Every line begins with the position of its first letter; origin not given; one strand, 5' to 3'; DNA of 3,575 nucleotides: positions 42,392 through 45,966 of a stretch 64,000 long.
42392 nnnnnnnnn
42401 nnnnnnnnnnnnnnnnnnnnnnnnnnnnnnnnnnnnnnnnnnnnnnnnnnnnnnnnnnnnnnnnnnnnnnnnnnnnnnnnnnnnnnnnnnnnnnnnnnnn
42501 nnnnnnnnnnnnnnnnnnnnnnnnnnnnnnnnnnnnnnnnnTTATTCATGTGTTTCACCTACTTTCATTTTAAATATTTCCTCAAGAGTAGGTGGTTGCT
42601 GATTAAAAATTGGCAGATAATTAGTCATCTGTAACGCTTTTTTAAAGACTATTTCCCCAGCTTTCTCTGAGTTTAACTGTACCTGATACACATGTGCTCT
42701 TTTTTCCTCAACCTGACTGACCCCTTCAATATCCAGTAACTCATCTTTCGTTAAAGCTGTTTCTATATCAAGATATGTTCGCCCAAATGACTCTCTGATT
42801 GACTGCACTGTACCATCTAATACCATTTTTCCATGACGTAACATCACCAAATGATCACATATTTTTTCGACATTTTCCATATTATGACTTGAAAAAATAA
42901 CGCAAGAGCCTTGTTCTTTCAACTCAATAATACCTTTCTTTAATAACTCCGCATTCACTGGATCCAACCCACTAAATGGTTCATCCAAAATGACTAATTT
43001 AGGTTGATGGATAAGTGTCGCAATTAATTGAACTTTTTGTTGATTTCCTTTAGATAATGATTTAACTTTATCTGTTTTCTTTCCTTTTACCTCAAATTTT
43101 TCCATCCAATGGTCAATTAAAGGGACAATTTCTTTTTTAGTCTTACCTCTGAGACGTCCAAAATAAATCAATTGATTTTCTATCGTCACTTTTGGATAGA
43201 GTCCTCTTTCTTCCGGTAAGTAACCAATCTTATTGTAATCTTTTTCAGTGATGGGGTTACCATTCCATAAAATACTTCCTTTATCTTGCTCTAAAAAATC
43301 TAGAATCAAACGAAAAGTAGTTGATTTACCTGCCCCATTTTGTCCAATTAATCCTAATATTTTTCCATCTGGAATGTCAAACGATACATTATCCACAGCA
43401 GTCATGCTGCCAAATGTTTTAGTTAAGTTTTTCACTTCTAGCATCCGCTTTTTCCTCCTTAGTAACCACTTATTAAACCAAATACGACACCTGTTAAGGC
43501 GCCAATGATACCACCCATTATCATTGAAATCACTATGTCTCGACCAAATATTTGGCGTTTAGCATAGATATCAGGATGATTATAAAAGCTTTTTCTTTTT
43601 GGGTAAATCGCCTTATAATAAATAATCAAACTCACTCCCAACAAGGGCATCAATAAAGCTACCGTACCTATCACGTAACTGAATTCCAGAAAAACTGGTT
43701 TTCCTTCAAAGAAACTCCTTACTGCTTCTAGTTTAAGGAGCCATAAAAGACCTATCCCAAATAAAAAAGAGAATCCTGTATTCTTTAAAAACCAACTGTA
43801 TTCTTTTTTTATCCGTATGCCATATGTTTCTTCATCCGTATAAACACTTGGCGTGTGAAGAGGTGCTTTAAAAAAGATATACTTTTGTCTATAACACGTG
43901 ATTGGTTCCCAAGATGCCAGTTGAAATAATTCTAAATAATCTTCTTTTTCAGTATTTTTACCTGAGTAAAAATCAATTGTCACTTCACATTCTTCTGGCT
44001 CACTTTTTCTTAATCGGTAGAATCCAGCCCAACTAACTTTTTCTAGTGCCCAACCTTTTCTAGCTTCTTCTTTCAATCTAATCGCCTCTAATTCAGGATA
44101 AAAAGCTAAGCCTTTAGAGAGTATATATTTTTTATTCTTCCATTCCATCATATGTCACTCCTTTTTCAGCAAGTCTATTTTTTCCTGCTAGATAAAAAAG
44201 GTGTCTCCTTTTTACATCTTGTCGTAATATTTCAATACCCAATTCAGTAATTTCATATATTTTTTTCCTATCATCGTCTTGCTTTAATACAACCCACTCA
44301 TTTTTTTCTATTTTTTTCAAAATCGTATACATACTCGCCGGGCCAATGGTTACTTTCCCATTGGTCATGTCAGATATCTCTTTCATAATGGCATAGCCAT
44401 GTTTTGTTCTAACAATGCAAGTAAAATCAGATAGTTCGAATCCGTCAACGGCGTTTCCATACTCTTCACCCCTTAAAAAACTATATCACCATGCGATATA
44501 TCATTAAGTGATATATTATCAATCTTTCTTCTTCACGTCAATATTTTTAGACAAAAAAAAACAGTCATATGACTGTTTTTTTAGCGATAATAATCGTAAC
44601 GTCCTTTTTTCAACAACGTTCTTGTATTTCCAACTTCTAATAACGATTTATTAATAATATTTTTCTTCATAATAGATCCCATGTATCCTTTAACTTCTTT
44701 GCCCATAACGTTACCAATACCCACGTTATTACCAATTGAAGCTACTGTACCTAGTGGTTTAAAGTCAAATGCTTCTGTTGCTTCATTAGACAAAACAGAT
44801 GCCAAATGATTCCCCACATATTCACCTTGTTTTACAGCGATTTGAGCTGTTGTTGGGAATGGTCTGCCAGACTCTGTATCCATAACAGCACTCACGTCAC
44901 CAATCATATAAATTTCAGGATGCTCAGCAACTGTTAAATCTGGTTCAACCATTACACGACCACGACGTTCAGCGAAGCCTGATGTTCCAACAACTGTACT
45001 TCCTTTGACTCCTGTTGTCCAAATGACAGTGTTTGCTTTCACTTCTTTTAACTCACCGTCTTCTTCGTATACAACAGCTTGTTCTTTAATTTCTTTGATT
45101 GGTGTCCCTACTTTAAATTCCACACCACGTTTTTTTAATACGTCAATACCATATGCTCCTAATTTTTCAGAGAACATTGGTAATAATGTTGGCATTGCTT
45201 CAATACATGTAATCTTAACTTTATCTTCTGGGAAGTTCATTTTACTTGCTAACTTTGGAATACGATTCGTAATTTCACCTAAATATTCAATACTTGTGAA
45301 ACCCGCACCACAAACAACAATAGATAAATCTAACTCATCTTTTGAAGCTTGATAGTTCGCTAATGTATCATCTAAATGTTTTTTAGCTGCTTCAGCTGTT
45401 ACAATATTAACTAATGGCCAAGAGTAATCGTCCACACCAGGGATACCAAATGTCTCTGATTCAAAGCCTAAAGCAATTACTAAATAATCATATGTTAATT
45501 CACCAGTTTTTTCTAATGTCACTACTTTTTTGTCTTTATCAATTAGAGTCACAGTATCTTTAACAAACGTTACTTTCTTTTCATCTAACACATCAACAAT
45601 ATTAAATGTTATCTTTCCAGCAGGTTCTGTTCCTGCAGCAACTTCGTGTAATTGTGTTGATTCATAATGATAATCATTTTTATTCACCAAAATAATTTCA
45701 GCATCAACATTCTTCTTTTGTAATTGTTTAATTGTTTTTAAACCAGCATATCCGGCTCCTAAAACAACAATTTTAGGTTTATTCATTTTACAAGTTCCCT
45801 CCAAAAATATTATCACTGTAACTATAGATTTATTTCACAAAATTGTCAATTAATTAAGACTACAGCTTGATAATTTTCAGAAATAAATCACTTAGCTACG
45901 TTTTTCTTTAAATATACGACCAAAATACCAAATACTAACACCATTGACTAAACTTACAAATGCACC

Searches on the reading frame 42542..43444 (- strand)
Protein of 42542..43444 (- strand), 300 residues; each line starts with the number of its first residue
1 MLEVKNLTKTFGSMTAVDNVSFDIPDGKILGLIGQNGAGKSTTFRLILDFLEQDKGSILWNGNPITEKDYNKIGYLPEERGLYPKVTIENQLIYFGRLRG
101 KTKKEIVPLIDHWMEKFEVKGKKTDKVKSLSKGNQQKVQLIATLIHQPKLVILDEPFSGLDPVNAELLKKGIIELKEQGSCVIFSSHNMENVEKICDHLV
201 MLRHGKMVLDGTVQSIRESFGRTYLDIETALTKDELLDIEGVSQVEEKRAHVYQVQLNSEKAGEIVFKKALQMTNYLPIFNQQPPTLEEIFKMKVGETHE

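Call 6: search_protein_families(library=pfam, proteins=[window:42542-43444:-])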
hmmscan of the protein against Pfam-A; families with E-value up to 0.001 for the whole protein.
window:42542-43444:- (300 aa): 3 families
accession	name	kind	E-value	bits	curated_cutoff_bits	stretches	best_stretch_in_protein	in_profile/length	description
PF00005.33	ABC_tran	-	2.2e-31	109.7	25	1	18-157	2-136/137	ABC transporter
PF13304.12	AAA_21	-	9.2e-15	55.9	27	1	114-189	222-300/304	AAA domain, putative AbiEii toxin, Type IV TA system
PF13732.12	DrrA1-3_C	-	6.1e-14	52.9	27.4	1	211-295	1-81/81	ATP-binding protein DrrA1-3-like, C-terminal domain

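Call 7: search_protein_families(library=ncbifam, proteins=[window:42542-43444:-])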
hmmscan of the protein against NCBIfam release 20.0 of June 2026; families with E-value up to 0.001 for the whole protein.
window:42542-43444:- (300 aa): 187 families (the best 25 are shown)
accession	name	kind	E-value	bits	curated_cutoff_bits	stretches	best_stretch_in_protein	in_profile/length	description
TIGR03522.1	GldA_ABC_ATP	equivalog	9.7e-54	182.8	402.6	1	2-292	3-298/301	gliding motility-associated ABC transporter ATP-binding subunit GldA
TIGR01188.1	drrA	subfamily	4e-50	170.8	312.45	1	9-291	1-297/302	daunorubicin resistance ABC transporter, ATP-binding protein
TIGR04406.1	LPS_export_lptB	equivalog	6e-46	156.7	240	1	2-218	2-224/239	LPS export ABC transporter ATP-binding protein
TIGR03740.1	galliderm_ABC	subfamily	4.9e-45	153.9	309.75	1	2-214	1-209/223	lantibiotic protection ABC transporter ATP-binding subunit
NF033858.1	ABC2_perm_RbbA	equivalog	8.5e-45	153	1050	1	2-231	267-497/909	ribosome-associated ATPase/putative transporter RbbA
TIGR03864.1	PQQ_ABC_ATP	hypoth_equivalog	6.2e-43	146.9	302.25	1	1-223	1-226/236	ABC transporter, ATP-binding subunit, PQQ-dependent alcohol dehydrogenase system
NF010059.0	PRK13536.1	equivalog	1.6e-39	135.6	549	1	2-233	44-279/342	nodulation factor ABC transporter ATP-binding protein NodI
NF010060.0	PRK13537.1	equivalog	2.9e-38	131.5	521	1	2-218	16-235/314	nodulation factor ABC transporter ATP-binding protein NodI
TIGR01288.1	nodI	equivalog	5.8e-38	130.6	424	1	3-292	6-294/303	nodulation factor ABC transporter ATP-binding protein NodI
NF047565.1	PSM_export_PmtA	equivalog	8.1e-37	127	350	1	3-239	4-236/282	phenol-soluble modulin export ABC transporter ATP-binding protein PmtA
NF008144.0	PRK10895.1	equivalog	3.6e-35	121.6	381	1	2-225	4-235/241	LPS export ABC transporter ATP-binding protein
TIGR04521.1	ECF_ATPase_2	equivalog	5.4e-34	117.6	330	1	12-217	16-233/279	energy-coupling factor transporter ATPase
NF047568.1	PSM_export_PmtC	equivalog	5.8e-34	117.9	375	1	3-269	2-259/290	phenol-soluble modulin export ABC transporter ATP-binding protein PmtC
TIGR02315.1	ABC_phnC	equivalog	1.8e-33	116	266.1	1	1-218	1-235/243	phosphonate ABC transporter ATP-binding protein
TIGR01186.1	proV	subfamily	2.1e-33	115.9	326.6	1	11-262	3-260/363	betaine/proline/choline family ABC transporter ATP-binding protein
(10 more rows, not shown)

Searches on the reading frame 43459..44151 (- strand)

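Call 6: search_protein_families(library=pfam, proteins=[window:43459-44151:-])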
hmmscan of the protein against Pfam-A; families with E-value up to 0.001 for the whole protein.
window:43459-44151:- (230 aa): 1 family
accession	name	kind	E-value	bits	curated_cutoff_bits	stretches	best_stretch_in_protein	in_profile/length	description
PF11193.13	DUF2812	-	6.6e-18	65.4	27.8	1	22-122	5-106/110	Protein of unknown function (DUF2812)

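Call 7: search_protein_families(library=ncbifam, proteins=[window:43459-44151:-])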
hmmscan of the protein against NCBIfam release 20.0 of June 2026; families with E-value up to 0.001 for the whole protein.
window:43459-44151:- (230 aa): 0 families

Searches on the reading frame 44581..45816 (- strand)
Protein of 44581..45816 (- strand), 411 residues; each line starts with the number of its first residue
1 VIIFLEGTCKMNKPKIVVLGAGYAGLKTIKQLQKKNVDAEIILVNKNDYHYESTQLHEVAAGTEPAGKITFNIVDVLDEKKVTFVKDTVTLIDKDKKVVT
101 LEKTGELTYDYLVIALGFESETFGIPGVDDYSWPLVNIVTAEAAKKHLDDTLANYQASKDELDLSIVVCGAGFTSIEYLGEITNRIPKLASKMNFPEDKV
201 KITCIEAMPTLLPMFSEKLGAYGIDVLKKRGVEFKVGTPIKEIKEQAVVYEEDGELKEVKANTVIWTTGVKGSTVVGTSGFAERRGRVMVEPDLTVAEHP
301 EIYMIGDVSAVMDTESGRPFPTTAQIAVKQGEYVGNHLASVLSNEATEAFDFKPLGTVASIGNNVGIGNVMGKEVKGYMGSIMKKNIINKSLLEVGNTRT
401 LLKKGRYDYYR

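Call 6: search_protein_families(library=pfam, proteins=[window:44581-45816:-])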
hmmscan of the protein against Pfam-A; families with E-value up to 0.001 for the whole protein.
window:44581-45816:- (411 aa): 4 families
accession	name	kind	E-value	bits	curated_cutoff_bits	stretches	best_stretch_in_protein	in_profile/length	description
PF07992.20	Pyr_redox_2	-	3.7e-44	151.7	26.1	1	15-331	2-291/291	Pyridine nucleotide-disulphide oxidoreductase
PF00070.33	Pyr_redox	-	1.2e-07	32.5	22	1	166-259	2-77/82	Pyridine nucleotide-disulphide oxidoreductase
PF01266.30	DAO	-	4.8e-07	30.1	27.9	0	227-275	159-208/353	FAD dependent oxidoreductase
PF03486.20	HI0933_like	-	0.00025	21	50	0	226-283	118-177/244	HI0933-like protein Rossmann domain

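Call 7: search_protein_families(library=ncbifam, proteins=[window:44581-45816:-])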
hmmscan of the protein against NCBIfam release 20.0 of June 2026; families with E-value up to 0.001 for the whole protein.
window:44581-45816:- (411 aa): 25 families
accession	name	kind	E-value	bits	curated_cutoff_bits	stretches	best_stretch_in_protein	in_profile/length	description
TIGR03169.1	Nterm_to_SelD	hypoth_equivalog_domain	4.1e-30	105.4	310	1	16-383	2-353/365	pyridine nucleotide-disulfide oxidoreductase family protein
NF042949.2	3PPDioc_HcaD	equivalog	7.7e-18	64.4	450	1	15-315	3-282/386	3-phenylpropionate/cinnamic acid dioxygenase ferredoxin--NAD(+) reductase subunit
NF049943.1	SQR_III_seleno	exception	5.8e-17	61.6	525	1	15-317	2-298/406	type III sulfide quinone reductase, selenoprotein subtype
TIGR02374.1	nitri_red_nirB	equivalog_domain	2.9e-16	59.1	578.35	1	16-341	1-305/794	nitrite reductase large subunit NirB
TIGR03385.1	CoA_CoA_reduc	equivalog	2.1e-15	56.4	578.8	1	15-339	1-314/439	CoA-disulfide reductase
TIGR04369.1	fusion_not_SelD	hypoth_equivalog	4.5e-15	54.8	700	2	38-200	24-179/701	oxidoreductase/SelD-related fusion protein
NF007123.0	PRK09564.1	equivalog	7.6e-15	54.5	458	1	86-340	76-316/444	CoA-disulfide reductase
NF003437.0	PRK04965.1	equivalog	3.7e-14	52.5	392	1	15-310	4-276/378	NADH:flavorubredoxin reductase NorW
NF045765.1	PhenlGlyoxDHPadH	equivalog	1.6e-13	50.3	475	1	15-340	4-309/416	NADH-dependent phenylglyoxylate dehydrogenase subunit epsilon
TIGR01350.1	lipoamide_DH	equivalog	6.1e-13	48.3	408.8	1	68-339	90-330/461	dihydrolipoyl dehydrogenase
NF046103.1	NOXase_Strep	equivalog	2.4e-12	46.6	600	1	15-329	1-302/442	H2O-forming NADH oxidase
NF004943.0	PRK06292.2-1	equivalog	5e-12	45.3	432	1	78-309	98-308/456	dihydrolipoyl dehydrogenase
NF041682.1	ant_diox_AndAa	equivalog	2.8e-11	42.7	650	1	13-314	3-284/406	anthranilate 1,2-dioxygenase system ferredoxin--NAD(+) reductase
NF010037.0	PRK13512.1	equivalog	3e-09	36.3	394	1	14-311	2-281/438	CoA-disulfide reductase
NF007286.0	PRK09754.1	equivalog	7.1e-09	34.9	447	1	11-310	1-278/400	phenylpropionate dioxygenase ferredoxin reductase subunit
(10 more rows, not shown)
